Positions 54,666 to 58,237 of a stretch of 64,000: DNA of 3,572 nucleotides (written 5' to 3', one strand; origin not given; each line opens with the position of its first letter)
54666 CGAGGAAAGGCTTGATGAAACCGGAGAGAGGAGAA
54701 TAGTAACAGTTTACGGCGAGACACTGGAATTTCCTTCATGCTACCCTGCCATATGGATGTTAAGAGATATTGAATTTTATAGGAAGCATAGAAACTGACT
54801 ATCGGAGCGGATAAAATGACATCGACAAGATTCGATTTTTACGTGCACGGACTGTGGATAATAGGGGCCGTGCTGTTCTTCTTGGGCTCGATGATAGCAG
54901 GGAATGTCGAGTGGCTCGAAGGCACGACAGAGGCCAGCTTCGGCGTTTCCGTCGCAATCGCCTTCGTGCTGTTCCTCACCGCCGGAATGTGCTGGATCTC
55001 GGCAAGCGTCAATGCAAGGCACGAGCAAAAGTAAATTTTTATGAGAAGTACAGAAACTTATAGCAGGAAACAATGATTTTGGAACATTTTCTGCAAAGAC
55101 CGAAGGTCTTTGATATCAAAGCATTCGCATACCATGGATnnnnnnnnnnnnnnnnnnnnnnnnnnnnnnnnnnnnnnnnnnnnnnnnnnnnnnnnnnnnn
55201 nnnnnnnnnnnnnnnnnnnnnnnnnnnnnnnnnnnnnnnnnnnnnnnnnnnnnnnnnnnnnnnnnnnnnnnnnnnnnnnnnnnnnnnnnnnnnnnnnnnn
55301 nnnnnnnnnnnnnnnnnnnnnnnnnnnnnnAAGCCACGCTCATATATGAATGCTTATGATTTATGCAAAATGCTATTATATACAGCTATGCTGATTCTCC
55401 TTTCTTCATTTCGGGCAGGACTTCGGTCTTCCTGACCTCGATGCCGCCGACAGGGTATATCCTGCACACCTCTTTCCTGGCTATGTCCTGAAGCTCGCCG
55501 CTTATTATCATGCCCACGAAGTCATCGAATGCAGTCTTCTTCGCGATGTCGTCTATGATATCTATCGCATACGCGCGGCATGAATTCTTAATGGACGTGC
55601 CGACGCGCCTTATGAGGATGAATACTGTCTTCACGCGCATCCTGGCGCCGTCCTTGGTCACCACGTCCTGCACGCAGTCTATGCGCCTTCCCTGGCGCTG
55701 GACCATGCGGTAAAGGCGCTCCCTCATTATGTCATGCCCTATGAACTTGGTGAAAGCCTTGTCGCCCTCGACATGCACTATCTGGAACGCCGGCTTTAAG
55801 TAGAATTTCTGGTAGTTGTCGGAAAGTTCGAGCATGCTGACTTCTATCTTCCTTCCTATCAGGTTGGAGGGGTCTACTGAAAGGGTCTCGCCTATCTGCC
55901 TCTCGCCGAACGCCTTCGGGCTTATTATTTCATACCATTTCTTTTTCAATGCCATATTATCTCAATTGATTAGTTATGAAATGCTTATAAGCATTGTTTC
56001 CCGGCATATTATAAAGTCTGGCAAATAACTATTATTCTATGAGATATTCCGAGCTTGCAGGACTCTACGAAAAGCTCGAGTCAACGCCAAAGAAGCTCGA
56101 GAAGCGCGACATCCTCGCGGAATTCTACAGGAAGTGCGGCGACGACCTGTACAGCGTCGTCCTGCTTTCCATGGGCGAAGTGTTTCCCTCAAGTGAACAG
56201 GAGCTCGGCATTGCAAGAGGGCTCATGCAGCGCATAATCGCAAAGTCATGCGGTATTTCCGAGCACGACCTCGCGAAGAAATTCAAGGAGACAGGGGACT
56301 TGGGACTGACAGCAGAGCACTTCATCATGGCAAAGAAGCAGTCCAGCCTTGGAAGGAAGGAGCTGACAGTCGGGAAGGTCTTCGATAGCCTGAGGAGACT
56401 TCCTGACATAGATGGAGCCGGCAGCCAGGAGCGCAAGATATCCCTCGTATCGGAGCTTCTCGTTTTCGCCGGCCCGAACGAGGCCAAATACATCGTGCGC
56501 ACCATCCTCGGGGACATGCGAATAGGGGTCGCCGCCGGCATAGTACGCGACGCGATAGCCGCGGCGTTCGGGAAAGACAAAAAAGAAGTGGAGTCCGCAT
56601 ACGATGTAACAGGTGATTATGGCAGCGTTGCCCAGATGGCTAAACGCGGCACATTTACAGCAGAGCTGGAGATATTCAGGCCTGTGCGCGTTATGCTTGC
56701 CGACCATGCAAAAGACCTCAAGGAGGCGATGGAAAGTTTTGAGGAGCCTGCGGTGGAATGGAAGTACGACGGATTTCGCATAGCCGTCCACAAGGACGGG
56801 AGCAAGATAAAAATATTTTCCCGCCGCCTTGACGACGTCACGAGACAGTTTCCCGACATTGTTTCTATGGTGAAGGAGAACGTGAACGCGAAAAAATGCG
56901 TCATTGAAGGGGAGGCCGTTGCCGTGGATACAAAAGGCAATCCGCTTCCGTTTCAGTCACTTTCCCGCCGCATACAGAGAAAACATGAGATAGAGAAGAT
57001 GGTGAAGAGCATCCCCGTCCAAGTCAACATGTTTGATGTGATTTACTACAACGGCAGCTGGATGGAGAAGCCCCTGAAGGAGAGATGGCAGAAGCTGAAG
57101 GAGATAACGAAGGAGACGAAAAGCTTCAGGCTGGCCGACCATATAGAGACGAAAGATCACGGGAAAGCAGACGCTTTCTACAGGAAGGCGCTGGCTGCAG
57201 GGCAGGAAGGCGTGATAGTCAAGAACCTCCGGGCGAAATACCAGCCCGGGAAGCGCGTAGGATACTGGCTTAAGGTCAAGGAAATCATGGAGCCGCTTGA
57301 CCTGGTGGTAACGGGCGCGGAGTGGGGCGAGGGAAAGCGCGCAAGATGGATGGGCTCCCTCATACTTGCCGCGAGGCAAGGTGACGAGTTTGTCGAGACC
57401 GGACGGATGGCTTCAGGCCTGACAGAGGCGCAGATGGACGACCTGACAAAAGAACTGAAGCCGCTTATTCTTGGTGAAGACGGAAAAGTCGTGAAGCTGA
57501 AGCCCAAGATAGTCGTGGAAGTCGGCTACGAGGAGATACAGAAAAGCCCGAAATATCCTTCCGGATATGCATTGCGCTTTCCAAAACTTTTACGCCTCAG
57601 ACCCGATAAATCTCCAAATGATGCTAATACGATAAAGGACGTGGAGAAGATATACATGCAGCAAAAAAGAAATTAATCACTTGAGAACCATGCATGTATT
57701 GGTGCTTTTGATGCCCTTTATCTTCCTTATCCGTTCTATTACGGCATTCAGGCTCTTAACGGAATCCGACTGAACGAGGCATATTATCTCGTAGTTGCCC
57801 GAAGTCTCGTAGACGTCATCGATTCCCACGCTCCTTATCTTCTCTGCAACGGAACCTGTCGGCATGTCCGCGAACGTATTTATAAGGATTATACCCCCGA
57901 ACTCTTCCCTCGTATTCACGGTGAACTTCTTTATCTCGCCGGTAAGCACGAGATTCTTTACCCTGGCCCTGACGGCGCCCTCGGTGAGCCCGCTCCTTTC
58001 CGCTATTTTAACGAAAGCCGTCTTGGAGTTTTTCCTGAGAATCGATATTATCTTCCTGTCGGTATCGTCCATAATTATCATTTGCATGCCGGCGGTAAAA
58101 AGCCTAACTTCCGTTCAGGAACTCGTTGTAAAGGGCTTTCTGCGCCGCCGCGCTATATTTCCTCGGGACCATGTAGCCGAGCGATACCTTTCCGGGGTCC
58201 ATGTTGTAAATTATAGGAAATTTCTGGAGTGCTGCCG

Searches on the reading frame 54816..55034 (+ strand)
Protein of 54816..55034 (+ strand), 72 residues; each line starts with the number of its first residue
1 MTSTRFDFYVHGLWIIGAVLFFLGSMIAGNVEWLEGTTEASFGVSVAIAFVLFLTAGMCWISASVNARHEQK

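Call 3: search_protein_families(library=pfam, proteins=[window:54816-55034:+], max_evalue=1)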
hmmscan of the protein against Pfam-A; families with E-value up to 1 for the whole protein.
window:54816-55034:+ (72 aa): 1 family
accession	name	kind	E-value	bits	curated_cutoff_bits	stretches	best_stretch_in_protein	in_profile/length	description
PF14145.11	YrhK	-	0.74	10.2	26.1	0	3-36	7-42/58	YrhK-like protein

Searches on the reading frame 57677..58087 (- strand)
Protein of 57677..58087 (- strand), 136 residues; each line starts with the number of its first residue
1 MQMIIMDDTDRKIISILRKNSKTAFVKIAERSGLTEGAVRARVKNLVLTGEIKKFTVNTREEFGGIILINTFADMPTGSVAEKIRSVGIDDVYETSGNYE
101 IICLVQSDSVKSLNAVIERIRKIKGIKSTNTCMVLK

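Call 95: search_protein_families(library=pfam, proteins=[window:57677-58087:-], max_evalue=0.1)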
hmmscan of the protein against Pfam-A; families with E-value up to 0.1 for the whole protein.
window:57677-58087:- (136 aa): 7 families
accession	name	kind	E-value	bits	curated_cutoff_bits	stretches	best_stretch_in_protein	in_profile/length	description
PF13404.12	HTH_AsnC-type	-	8.1e-14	51.6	27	1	6-46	1-41/42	AsnC-type helix-turn-helix domain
PF13412.12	HTH_24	-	3.6e-12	46.1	21.9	1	6-48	1-43/48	Winged helix-turn-helix DNA-binding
PF01037.27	AsnC_trans_reg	-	3e-09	37.1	25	1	79-136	13-72/73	Lrp/AsnC ligand binding domain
PF03927.19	NapD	-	0.0023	18.4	28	1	79-130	17-68/76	NapD protein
PF22482.2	AsnC_trans_reg_3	-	0.0048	17.4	24.4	1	92-135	40-83/95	PF0864 C-terminal dimeric alpha+beta barrel domain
PF22451.2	NirdL-like_HTH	-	0.031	14.3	27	0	25-47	19-41/47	Siroheme decarboxylase NirDL-like HTH domain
PF20268.4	SBDS_C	-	0.033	14.5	27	0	81-121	17-60/71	SBDS protein, C-terminal domain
